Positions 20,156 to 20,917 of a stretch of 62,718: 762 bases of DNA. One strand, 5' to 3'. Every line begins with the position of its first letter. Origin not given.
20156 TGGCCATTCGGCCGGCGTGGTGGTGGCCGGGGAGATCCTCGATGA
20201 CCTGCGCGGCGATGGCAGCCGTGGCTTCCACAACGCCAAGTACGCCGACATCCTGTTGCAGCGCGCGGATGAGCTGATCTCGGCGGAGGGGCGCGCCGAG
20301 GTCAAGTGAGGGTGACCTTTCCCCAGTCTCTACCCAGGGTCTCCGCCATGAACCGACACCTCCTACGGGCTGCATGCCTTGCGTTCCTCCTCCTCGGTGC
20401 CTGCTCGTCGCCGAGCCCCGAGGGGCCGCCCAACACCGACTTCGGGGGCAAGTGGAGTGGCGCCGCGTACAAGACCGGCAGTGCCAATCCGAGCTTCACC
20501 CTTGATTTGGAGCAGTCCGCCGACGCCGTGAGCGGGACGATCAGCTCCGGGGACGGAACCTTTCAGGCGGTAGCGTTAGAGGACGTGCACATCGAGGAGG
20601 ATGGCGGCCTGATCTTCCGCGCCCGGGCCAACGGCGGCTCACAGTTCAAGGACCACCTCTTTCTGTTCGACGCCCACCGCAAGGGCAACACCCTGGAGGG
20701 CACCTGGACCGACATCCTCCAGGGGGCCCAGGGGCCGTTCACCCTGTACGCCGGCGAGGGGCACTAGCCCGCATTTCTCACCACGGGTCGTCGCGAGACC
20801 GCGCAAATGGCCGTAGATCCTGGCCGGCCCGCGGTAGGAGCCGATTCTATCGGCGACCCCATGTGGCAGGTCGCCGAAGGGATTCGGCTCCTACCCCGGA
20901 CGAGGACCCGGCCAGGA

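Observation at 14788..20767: Molybdopterin oxidoreductase operon in B-C-A order that also encodes a 12-haem NapC/NirT-like cytochrome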

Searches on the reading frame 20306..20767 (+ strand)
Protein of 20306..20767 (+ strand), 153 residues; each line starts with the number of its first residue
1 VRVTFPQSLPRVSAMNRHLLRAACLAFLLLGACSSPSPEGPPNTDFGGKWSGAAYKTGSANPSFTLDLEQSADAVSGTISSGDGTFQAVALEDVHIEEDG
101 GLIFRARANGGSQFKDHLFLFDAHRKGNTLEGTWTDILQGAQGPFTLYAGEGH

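Call 5: search_protein_families(library=pfam, proteins=[window:20306-20767:+], max_evalue=0.01)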
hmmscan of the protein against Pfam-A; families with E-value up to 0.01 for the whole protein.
window:20306-20767:+ (153 aa): 0 families

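Call 6: search_protein_families(library=ncbifam, proteins=[window:20306-20767:+], max_evalue=0.01)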
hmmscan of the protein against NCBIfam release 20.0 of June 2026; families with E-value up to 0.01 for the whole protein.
window:20306-20767:+ (153 aa): 0 families

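Call 95: search_protein_families(library=pfam, proteins=[window:20348-20767:+], max_evalue=0.00001)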
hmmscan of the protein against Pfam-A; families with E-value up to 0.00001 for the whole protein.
window:20348-20767:+ (139 aa): 0 families
